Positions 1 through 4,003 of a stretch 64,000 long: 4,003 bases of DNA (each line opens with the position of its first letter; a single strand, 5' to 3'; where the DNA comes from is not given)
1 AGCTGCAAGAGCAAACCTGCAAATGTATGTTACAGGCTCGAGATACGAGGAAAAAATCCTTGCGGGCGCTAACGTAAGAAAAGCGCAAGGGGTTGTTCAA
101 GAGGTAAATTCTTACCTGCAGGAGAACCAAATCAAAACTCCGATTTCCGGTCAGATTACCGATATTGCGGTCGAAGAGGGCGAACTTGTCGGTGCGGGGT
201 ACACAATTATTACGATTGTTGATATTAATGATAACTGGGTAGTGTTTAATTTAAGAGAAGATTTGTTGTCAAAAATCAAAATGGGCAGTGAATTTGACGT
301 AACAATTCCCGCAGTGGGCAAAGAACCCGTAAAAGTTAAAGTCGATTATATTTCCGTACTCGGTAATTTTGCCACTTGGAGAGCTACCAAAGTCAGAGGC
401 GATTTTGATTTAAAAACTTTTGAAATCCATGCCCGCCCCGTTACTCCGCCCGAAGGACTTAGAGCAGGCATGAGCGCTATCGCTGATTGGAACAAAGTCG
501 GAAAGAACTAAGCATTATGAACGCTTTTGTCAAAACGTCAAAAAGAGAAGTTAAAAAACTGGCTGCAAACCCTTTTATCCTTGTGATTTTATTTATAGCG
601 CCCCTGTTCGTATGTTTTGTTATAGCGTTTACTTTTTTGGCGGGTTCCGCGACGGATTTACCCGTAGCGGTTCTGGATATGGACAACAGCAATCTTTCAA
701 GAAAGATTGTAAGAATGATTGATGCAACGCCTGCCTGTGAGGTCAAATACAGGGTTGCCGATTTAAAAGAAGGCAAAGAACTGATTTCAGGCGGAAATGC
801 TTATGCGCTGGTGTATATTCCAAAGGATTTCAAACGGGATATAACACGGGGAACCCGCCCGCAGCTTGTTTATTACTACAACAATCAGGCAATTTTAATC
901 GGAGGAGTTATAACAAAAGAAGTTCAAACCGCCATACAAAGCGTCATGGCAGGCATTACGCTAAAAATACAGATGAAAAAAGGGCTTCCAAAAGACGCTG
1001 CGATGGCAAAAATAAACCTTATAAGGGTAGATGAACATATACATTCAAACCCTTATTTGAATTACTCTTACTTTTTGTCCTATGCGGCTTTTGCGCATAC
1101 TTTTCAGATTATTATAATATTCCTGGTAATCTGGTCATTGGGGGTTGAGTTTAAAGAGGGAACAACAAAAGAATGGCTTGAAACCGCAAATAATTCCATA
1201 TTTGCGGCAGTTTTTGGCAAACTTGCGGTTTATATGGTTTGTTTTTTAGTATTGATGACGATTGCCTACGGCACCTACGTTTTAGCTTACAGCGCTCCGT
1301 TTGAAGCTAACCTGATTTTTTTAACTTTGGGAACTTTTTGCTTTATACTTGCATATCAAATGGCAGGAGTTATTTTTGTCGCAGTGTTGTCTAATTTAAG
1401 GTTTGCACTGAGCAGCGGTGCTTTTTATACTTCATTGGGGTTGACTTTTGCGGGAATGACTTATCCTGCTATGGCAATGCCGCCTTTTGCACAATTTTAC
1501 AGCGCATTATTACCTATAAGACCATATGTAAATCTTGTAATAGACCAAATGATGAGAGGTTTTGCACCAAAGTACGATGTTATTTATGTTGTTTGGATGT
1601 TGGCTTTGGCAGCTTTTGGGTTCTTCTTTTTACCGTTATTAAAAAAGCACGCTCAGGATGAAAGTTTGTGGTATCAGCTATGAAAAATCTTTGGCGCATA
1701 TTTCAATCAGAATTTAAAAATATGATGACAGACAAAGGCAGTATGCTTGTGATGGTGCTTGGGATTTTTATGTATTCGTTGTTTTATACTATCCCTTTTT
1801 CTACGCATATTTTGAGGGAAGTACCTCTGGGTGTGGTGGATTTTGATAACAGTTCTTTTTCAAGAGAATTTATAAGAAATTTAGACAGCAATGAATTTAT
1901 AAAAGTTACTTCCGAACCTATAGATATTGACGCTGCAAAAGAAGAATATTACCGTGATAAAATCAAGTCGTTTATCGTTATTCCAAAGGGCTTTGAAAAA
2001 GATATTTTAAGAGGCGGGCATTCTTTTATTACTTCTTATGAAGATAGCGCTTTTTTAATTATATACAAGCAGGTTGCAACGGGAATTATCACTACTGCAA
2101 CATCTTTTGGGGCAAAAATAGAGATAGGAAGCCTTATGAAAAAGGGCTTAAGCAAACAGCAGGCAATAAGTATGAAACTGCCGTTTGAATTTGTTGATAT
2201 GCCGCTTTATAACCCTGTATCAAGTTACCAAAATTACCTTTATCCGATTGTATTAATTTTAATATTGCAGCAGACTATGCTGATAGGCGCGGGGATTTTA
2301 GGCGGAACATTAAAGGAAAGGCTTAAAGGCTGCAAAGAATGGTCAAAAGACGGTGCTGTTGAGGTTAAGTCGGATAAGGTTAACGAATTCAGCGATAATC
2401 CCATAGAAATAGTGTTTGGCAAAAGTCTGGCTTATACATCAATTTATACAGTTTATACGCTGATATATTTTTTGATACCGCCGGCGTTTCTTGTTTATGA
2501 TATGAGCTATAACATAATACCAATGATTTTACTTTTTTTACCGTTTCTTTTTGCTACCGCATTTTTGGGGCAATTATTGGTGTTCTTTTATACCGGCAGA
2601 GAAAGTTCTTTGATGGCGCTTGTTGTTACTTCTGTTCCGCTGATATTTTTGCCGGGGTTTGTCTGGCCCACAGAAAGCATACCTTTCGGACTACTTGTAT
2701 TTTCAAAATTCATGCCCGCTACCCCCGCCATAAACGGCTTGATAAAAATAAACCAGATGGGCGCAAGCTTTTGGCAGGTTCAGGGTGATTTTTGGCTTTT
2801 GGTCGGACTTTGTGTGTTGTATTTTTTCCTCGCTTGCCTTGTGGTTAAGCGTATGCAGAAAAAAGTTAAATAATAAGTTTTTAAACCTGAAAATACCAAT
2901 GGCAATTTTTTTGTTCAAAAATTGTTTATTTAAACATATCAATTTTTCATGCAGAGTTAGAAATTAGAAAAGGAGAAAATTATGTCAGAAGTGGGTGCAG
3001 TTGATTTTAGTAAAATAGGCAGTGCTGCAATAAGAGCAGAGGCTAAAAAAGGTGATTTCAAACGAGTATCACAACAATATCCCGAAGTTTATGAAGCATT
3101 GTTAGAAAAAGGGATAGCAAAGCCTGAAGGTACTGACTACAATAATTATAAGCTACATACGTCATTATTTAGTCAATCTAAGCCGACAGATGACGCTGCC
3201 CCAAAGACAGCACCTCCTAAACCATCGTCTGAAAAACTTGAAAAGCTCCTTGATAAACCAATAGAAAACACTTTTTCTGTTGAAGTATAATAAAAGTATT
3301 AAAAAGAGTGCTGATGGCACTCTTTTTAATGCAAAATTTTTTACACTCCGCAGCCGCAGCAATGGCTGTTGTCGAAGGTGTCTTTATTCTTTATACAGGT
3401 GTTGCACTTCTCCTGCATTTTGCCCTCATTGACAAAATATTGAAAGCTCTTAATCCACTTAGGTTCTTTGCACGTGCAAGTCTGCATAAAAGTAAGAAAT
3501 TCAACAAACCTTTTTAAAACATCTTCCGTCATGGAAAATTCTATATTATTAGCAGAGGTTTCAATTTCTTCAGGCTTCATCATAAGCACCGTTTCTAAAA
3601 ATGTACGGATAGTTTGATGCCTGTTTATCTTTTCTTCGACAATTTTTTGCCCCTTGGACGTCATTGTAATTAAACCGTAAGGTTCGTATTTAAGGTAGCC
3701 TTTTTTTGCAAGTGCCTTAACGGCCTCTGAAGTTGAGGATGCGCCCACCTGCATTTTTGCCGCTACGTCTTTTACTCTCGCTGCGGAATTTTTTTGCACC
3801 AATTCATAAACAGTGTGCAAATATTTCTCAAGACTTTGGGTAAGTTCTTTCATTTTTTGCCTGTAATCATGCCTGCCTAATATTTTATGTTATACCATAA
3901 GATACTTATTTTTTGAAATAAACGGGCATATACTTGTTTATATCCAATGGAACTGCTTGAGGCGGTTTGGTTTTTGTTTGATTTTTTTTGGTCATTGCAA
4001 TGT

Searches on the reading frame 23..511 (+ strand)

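Call 52: search_protein_families(library=pfam, proteins=[window:23-511:+], max_evalue=0.0001)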
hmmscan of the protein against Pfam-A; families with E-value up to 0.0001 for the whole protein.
window:23-511:+ (162 aa): 2 families
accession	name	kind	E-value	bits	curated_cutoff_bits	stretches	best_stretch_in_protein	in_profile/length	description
PF16576.10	HlyD_D23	-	1.8e-14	54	30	1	28-129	102-202/214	Barrel-sandwich domain of CusB or HlyD membrane-fusion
PF13437.12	HlyD_3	-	2.9e-11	44.5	22.2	1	37-111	2-77/106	HlyD family secretion protein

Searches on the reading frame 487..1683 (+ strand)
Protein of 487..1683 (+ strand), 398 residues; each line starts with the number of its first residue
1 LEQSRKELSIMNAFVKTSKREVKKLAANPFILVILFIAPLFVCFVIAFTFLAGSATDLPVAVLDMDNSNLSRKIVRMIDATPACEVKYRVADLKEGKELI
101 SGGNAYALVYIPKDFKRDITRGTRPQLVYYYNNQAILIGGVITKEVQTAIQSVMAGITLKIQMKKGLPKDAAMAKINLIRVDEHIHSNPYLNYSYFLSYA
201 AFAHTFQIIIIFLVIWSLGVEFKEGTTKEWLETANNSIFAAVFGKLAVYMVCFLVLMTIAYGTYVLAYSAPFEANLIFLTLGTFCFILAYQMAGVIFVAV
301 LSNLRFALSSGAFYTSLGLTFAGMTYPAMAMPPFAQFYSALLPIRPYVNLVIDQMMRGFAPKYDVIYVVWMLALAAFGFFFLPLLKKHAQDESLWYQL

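Call 52: search_protein_families(library=pfam, proteins=[window:487-1683:+], max_evalue=0.0001)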
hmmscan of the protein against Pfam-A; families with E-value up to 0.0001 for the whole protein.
window:487-1683:+ (398 aa): 1 family
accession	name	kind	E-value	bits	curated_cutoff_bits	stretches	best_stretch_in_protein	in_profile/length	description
PF12698.13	ABC2_membrane_3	-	1.8e-44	152.7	31.6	1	31-382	3-344/347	ABC-2 family transporter protein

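Call 72: find_encoding_contigs(protein=window:487-1683:+, flank=10000, max_places=1)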
Protein window:487-1683:+ (398 aa): no gene with exactly this product is on record in the collection.

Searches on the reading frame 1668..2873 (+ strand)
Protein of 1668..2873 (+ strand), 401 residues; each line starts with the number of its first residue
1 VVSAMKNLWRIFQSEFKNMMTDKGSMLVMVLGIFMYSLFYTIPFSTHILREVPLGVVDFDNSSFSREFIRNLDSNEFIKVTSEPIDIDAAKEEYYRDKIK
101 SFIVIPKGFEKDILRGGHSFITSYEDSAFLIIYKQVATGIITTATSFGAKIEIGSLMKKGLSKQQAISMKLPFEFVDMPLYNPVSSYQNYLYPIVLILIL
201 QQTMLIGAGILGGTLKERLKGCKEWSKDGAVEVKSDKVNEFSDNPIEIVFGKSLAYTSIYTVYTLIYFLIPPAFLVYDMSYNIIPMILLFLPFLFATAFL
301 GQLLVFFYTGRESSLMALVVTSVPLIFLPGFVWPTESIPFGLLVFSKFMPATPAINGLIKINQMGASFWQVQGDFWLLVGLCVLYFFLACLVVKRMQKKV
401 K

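Call 52: search_protein_families(library=pfam, proteins=[window:1668-2873:+], max_evalue=0.0001)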
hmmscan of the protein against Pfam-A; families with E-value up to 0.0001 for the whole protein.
window:1668-2873:+ (401 aa): 2 families
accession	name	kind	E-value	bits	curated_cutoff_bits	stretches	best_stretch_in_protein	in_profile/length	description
PF12698.13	ABC2_membrane_3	-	1.5e-38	133.2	31.6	1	27-390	6-346/347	ABC-2 family transporter protein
PF01061.29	ABC2_membrane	-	4.3e-05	23.6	26.9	1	245-361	92-209/211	ABC-2 type transporter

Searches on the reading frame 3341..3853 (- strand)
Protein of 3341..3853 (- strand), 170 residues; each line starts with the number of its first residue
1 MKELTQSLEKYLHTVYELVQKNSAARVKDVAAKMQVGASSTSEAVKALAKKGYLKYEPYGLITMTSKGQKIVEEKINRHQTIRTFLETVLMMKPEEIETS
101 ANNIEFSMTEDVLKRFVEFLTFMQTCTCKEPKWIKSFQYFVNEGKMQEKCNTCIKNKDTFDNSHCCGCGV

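Call 52: search_protein_families(library=pfam, proteins=[window:3341-3853:-], max_evalue=0.0001)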
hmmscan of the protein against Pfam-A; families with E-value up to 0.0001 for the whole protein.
window:3341-3853:- (170 aa): 2 families
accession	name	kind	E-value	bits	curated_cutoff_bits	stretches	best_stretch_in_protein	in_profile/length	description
PF02742.21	Fe_dep_repr_C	-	8.5e-15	55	27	1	65-133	1-69/70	Iron dependent repressor, metal binding and dimerisation domain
PF01325.25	Fe_dep_repress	-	1.2e-13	51.5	26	1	3-60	1-58/60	Iron dependent repressor, N-terminal DNA binding domain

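Call 74: find_encoding_contigs(protein=window:3341-3853:-, flank=10000, max_places=1)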
Protein window:3341-3853:- (170 aa): no gene with exactly this product is on record in the collection.
